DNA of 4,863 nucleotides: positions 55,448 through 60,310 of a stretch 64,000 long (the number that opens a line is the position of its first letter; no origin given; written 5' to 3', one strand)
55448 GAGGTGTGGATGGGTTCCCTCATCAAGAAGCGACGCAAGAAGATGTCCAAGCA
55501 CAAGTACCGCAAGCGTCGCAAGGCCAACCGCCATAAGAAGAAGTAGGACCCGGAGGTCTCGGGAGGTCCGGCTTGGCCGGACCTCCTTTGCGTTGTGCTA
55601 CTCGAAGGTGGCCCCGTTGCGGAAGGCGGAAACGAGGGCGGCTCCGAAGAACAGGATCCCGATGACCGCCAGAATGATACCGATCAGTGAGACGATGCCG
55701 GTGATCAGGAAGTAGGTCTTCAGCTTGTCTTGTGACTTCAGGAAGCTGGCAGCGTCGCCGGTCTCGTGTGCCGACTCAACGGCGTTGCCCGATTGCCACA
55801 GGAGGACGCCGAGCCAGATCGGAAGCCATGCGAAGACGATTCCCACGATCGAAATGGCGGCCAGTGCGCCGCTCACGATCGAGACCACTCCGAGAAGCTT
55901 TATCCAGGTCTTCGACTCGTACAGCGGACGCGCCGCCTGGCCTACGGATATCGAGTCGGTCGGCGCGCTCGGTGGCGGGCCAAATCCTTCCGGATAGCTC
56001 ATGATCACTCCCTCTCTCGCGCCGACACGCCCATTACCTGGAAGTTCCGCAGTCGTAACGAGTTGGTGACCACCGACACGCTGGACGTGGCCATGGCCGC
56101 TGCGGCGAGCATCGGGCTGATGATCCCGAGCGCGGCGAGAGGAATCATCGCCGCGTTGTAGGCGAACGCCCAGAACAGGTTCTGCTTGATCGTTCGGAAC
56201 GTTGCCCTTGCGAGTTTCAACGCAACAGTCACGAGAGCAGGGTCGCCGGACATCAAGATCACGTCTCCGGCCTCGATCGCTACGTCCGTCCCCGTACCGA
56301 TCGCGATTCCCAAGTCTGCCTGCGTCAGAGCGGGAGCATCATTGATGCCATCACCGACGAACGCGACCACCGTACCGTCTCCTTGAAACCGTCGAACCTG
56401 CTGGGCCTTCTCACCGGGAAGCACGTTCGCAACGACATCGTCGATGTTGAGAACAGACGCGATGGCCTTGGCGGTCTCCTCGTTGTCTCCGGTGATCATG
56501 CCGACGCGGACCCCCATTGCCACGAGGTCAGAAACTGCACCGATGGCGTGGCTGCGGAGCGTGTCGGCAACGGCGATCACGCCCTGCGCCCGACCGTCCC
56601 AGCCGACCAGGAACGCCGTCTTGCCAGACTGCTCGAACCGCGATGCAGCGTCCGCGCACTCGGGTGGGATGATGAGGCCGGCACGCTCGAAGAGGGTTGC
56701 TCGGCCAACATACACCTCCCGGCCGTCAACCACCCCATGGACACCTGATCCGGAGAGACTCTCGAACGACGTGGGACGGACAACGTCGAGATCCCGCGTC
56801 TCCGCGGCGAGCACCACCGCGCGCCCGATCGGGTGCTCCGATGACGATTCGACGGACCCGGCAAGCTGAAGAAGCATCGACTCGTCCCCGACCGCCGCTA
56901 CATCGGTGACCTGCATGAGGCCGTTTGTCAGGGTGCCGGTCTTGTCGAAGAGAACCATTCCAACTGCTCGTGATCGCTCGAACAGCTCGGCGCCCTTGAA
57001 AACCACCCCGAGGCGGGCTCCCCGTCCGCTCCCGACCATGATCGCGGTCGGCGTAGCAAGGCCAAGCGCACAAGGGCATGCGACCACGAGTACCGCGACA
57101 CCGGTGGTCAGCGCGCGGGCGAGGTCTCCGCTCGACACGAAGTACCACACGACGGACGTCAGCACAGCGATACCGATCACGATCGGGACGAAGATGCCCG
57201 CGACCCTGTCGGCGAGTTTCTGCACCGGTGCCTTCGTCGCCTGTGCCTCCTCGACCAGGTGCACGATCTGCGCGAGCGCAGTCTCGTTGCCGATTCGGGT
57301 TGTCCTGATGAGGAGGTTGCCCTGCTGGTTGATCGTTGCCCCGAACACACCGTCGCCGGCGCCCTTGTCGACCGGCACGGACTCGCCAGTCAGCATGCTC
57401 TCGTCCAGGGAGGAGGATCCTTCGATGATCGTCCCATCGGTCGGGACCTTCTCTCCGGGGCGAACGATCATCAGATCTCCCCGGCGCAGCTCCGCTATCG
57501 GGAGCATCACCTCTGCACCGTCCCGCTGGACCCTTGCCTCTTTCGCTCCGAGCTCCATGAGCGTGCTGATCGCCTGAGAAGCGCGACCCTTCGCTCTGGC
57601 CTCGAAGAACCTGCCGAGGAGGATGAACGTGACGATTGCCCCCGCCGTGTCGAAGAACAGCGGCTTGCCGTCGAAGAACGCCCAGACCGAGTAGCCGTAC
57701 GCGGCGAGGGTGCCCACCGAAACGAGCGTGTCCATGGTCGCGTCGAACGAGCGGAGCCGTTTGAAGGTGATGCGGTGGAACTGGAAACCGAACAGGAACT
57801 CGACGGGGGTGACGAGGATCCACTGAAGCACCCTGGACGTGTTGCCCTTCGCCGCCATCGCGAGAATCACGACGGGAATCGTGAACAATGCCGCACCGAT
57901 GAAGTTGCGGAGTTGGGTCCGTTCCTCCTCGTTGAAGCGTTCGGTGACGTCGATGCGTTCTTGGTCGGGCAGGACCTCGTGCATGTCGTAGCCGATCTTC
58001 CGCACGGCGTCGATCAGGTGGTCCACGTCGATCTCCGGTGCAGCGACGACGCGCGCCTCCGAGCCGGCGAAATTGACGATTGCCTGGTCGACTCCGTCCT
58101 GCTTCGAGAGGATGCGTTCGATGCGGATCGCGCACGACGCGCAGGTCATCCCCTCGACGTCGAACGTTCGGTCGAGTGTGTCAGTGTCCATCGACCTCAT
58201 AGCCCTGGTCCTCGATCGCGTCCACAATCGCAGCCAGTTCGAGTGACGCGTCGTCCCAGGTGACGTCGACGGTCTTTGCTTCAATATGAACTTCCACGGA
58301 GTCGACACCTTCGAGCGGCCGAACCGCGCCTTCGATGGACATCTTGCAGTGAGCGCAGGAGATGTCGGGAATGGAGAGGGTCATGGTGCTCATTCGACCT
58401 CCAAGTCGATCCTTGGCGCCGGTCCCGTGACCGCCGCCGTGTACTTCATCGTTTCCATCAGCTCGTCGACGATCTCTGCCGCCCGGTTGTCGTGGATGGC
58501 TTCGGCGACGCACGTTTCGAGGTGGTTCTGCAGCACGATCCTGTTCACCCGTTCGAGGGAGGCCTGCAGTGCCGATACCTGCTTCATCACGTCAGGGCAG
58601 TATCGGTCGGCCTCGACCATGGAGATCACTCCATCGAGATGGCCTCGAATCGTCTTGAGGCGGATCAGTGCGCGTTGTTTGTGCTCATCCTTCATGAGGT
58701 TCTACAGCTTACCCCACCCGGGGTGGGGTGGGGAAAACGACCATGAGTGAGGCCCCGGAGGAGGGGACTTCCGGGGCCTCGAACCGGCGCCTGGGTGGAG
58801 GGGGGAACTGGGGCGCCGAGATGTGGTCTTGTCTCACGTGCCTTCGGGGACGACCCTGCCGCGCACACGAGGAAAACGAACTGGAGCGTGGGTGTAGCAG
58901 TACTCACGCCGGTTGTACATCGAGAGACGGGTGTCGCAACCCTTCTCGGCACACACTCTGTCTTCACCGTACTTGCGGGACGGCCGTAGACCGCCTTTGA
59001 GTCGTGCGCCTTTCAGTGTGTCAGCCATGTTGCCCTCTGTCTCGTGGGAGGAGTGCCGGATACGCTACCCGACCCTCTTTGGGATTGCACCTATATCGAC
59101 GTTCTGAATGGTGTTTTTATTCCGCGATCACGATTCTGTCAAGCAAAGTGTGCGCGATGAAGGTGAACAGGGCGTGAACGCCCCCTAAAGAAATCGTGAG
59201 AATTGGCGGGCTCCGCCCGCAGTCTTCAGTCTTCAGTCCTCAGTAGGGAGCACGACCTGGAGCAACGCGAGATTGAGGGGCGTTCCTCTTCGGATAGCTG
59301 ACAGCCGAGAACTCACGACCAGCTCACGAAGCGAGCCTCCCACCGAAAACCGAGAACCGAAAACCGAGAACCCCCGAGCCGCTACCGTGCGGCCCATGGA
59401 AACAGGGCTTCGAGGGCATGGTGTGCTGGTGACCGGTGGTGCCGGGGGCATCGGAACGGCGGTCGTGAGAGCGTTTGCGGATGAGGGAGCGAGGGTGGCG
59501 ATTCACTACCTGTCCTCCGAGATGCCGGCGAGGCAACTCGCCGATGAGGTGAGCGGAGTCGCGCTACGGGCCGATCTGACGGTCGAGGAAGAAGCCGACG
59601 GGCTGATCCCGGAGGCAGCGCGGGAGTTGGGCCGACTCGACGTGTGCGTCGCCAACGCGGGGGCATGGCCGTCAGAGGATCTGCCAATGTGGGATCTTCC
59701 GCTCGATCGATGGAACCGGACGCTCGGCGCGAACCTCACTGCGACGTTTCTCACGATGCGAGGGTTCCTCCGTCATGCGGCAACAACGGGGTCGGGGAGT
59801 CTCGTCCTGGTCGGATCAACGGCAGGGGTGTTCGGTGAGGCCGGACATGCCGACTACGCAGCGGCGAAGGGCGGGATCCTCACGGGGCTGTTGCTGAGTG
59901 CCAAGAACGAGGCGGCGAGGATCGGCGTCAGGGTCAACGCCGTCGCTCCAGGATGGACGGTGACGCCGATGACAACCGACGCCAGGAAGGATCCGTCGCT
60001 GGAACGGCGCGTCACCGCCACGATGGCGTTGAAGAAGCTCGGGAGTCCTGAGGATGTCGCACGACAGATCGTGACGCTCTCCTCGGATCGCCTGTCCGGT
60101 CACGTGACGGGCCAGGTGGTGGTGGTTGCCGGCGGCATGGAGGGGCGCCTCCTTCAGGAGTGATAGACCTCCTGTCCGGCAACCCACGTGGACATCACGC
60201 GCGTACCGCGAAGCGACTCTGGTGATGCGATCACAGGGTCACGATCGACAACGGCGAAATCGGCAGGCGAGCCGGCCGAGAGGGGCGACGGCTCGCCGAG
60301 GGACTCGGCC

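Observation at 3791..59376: Dispersed family of 7-nt tandem arrays placed just after stop codons, mostly in the sense orientation of the gene they follow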

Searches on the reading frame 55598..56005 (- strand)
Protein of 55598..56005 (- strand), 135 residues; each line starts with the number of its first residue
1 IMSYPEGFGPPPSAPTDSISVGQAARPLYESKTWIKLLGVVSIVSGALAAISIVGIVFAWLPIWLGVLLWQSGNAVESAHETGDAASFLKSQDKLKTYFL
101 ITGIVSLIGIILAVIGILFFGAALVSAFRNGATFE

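Call 48: search_protein_families(library=pfam, proteins=[window:55598-56005:-], max_evalue=0.01)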
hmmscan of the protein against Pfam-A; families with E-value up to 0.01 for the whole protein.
window:55598-56005:- (135 aa): 1 family
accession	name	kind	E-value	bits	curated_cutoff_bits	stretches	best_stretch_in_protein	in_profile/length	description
PF17319.7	DUF5362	-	1.6e-21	76.4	25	1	32-120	5-93/94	Family of unknown function (DUF5362)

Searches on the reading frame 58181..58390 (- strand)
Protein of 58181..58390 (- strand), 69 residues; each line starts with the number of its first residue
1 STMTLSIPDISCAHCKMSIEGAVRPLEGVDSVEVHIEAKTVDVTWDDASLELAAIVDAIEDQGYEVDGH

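Call 48: search_protein_families(library=pfam, proteins=[window:58181-58390:-], max_evalue=0.01)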
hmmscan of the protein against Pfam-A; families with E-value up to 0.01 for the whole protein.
window:58181-58390:- (69 aa): 1 family
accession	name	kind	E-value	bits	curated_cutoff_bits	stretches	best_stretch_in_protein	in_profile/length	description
PF00403.32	HMA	-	6.2e-16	59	24.8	1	4-65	1-62/62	Heavy-metal-associated domain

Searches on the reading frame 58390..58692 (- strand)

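Call 48: search_protein_families(library=pfam, proteins=[window:58390-58692:-], max_evalue=0.01)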
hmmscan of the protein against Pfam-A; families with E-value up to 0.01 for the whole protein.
window:58390-58692:- (100 aa): 1 family
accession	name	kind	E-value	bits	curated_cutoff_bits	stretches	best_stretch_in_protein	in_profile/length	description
PF02583.22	Trns_repr_metal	-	4.2e-26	91.6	22.8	1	5-83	2-77/78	Metal-sensitive transcriptional repressor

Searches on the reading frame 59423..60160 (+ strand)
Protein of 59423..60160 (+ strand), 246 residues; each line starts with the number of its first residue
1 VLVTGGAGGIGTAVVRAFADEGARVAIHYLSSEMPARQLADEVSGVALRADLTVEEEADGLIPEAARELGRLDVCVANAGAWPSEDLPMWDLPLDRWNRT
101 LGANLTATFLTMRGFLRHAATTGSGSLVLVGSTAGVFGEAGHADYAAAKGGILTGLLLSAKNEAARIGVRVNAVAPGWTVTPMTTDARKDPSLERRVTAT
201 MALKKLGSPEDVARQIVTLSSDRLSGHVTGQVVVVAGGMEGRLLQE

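Call 48: search_protein_families(library=pfam, proteins=[window:59423-60160:+], max_evalue=0.01)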
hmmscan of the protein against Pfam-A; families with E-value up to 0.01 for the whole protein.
window:59423-60160:+ (246 aa): 4 families
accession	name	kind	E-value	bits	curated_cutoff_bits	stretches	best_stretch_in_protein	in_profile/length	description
PF13561.12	adh_short_C2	-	1.4e-47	162.7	27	1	7-239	3-235/236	Enoyl-(Acyl carrier protein) reductase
PF00106.31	adh_short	-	5.4e-40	137.4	26.6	1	1-190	3-193/195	short chain dehydrogenase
PF08659.16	KR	-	3.1e-12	47.2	22.6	1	2-149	4-153/180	KR domain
PF01370.27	Epimerase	-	0.00036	20.5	20.9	1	1-63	1-61/240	NAD dependent epimerase/dehydratase family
